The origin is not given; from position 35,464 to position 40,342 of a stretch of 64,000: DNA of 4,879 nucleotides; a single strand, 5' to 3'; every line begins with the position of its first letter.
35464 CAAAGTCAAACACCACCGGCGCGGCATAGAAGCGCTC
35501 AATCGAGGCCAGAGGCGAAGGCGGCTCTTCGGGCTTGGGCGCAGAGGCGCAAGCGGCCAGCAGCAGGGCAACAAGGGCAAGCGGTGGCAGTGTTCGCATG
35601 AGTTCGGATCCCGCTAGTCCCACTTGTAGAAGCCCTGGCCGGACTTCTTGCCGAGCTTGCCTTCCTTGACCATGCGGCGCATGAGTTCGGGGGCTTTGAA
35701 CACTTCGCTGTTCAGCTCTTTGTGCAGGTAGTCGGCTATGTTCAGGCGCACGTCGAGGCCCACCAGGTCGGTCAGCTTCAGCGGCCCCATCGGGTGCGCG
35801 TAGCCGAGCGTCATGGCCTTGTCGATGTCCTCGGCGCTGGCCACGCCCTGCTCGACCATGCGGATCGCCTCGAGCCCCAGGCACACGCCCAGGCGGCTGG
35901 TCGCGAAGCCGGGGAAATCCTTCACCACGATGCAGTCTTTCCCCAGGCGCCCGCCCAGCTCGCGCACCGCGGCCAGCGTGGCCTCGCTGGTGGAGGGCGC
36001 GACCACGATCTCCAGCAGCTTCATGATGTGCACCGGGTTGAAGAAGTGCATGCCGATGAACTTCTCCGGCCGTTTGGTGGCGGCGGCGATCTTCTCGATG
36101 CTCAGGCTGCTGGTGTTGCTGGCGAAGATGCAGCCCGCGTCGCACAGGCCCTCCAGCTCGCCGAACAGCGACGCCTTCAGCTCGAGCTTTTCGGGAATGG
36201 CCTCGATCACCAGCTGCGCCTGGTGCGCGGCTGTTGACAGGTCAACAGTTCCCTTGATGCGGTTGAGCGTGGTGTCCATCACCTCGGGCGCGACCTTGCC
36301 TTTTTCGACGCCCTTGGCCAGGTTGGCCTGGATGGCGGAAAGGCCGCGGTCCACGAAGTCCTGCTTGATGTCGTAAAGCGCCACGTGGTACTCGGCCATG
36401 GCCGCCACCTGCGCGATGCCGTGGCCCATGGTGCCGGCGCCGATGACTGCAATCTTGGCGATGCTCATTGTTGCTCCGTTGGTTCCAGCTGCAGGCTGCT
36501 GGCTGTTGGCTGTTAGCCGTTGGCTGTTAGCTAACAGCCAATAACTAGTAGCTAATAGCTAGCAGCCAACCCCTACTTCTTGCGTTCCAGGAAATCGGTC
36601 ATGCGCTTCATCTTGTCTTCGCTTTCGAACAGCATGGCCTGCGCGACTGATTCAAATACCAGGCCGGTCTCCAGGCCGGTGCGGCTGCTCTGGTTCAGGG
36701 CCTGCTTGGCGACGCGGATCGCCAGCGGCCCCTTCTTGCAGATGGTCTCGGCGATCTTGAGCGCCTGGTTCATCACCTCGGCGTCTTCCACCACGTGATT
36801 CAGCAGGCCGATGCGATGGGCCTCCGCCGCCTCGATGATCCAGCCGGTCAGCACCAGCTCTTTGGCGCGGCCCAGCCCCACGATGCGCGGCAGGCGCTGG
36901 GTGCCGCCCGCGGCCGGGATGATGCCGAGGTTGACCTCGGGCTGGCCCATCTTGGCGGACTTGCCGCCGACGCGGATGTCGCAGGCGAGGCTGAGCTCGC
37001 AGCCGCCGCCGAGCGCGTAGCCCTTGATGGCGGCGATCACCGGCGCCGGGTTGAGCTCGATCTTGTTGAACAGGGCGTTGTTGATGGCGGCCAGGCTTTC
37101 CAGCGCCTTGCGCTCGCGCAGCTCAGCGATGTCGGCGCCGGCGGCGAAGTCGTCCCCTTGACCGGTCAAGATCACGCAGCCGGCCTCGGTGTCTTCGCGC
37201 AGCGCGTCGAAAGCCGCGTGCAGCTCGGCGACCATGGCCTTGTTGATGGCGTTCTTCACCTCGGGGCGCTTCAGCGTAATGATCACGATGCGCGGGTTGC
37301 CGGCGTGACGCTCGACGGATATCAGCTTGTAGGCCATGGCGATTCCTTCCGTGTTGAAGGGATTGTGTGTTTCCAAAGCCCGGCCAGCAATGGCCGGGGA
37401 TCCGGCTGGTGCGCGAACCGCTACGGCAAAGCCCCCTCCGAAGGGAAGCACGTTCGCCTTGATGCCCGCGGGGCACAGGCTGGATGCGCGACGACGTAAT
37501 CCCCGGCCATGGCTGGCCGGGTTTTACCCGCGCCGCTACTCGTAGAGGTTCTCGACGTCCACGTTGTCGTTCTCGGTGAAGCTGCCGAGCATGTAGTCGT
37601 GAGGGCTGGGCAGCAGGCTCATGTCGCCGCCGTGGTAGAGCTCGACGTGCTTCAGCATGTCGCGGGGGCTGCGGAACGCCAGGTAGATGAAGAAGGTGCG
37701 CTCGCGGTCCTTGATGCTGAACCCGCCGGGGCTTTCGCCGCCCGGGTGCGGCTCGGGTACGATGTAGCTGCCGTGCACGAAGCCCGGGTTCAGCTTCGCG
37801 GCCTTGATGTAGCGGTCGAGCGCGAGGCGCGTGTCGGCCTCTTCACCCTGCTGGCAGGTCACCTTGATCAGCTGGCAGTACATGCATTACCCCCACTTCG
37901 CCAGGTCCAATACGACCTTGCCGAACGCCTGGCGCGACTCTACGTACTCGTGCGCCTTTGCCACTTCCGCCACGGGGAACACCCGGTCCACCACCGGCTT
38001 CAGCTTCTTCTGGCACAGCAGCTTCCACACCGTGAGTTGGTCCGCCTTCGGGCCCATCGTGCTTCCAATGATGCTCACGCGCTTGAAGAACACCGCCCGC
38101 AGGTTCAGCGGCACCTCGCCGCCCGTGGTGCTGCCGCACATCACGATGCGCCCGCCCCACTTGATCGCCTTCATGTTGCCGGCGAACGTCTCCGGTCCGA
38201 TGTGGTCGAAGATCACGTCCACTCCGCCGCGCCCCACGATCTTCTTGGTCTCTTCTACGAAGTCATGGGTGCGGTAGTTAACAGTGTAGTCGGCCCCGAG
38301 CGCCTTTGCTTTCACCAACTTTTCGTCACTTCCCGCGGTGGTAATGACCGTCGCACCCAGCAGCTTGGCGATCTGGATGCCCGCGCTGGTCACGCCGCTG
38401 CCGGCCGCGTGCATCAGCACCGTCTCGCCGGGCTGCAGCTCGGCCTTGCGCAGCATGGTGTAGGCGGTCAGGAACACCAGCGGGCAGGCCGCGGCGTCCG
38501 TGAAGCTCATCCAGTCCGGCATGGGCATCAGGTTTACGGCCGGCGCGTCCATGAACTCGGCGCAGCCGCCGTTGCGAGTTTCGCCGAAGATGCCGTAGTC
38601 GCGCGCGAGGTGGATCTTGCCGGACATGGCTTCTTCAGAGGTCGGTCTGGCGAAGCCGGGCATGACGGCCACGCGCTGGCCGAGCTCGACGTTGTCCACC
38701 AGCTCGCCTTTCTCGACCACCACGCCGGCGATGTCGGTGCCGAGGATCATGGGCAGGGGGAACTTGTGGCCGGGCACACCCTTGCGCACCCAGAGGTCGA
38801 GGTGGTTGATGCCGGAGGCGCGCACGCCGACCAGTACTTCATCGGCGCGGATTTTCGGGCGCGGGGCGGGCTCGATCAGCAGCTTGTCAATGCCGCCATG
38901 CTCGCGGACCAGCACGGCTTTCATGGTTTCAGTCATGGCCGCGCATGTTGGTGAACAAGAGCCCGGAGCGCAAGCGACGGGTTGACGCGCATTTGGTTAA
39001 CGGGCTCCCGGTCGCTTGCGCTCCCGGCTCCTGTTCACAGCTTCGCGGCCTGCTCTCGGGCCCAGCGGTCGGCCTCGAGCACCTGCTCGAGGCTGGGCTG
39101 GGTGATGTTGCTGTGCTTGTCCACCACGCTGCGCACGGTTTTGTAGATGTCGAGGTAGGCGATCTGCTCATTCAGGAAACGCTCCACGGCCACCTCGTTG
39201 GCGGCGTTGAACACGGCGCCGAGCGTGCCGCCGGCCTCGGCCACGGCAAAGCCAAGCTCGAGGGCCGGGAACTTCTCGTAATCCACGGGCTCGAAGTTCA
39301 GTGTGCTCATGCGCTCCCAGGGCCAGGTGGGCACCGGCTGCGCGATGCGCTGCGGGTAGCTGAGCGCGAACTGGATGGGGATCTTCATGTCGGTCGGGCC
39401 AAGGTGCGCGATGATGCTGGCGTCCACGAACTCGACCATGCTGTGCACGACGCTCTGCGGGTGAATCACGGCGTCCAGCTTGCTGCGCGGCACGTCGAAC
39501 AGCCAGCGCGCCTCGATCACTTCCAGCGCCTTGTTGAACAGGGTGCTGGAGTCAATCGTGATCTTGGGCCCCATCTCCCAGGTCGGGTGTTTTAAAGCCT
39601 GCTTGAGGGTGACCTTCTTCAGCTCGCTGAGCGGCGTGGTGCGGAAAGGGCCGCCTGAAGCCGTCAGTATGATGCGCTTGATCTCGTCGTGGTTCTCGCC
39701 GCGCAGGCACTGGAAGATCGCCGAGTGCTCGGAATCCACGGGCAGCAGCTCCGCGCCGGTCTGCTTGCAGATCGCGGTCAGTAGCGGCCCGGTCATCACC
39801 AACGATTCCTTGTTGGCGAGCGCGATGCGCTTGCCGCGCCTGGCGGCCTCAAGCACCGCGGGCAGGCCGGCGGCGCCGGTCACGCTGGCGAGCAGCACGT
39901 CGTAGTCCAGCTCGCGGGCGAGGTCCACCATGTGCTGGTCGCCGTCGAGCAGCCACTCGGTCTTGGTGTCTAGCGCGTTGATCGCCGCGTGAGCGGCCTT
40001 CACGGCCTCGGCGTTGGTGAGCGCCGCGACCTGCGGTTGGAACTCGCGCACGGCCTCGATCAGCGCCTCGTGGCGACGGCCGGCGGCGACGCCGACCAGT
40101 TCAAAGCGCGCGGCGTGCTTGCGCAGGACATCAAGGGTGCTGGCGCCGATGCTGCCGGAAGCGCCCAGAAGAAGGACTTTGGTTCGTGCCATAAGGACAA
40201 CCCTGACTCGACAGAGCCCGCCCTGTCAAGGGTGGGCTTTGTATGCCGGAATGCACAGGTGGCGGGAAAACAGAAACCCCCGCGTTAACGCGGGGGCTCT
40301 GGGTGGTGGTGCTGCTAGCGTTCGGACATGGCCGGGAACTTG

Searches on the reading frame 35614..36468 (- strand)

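Call 50: search_protein_families(library=pfam, proteins=[window:35614-36468:-])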
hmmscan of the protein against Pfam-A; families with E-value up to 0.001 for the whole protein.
window:35614-36468:- (284 aa): 4 families
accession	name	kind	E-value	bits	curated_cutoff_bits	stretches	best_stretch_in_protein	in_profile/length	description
PF02737.24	3HCDH_N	-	3.5e-65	219.7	22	1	5-184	1-179/180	3-hydroxyacyl-CoA dehydrogenase, NAD binding domain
PF00725.27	3HCDH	-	2.6e-33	114.9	22.1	1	187-283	1-97/97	3-hydroxyacyl-CoA dehydrogenase, C-terminal domain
PF03446.21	NAD_binding_2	-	3.2e-06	27.7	21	1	5-121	1-95/161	NAD binding domain of 6-phosphogluconate dehydrogenase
PF01210.29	NAD_Gly3P_dh_N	-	5.2e-05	23.7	23.1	1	5-94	1-80/158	NAD-dependent glycerol-3-phosphate dehydrogenase N-terminus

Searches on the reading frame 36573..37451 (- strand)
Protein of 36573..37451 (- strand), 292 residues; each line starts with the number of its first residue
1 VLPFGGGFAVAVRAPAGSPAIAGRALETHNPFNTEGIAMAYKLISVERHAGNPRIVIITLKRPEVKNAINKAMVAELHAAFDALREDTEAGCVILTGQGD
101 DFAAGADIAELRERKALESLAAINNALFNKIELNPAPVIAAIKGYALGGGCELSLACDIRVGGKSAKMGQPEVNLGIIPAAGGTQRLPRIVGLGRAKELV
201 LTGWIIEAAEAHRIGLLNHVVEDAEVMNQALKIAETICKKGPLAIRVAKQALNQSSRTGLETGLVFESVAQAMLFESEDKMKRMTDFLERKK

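Call 50: search_protein_families(library=pfam, proteins=[window:36573-37451:-])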
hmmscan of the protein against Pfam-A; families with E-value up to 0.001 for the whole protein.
window:36573-37451:- (292 aa): 2 families
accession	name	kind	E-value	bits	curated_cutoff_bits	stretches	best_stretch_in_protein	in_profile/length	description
PF00378.25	ECH_1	-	3.1e-64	217.2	27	1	54-292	5-245/251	Enoyl-CoA hydratase/isomerase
PF16113.10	ECH_2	-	3.8e-34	119.1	27.2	1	56-240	2-191/335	Enoyl-CoA hydratase/isomerase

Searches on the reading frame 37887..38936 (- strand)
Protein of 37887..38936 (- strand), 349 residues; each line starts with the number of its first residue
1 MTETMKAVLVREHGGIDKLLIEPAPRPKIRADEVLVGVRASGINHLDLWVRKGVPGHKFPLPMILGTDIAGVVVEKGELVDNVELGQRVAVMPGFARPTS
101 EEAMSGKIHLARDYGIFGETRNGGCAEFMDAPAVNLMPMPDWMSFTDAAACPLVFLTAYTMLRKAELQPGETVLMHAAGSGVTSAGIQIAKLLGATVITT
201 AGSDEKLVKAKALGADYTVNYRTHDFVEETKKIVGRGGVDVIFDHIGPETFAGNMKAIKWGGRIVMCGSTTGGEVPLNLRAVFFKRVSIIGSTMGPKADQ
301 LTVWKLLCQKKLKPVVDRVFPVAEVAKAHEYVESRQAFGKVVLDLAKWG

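Call 50: search_protein_families(library=pfam, proteins=[window:37887-38936:-])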
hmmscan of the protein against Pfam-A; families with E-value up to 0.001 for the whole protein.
window:37887-38936:- (349 aa): 3 families
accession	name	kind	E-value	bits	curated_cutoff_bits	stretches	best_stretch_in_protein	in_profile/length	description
PF00107.32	ADH_zinc_N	-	6.3e-32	110.7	31.8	1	181-305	1-125/129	Zinc-binding dehydrogenase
PF13602.12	ADH_zinc_N_2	-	4.4e-25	89.6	27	1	213-343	1-134/134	Zinc-binding dehydrogenase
PF08240.17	ADH_N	-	1.6e-20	73.7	23.5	1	31-141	2-104/104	Alcohol dehydrogenase GroES-like domain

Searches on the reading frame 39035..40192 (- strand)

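Call 50: search_protein_families(library=pfam, proteins=[window:39035-40192:-])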
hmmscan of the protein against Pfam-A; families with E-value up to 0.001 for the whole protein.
window:39035-40192:- (385 aa): 3 families
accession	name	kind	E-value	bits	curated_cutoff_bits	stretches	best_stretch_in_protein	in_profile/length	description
PF08436.17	DXP_redisom_C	-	2e-41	140.4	26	1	149-232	1-84/84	1-deoxy-D-xylulose 5-phosphate reductoisomerase C-terminal domain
PF13288.12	DXPR_C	-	1.2e-39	135.6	27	1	264-380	1-114/115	DXP reductoisomerase C-terminal domain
PF02670.22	DXP_reductoisom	-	5.8e-35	121.2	21.7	1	6-135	1-129/129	1-deoxy-D-xylulose 5-phosphate reductoisomerase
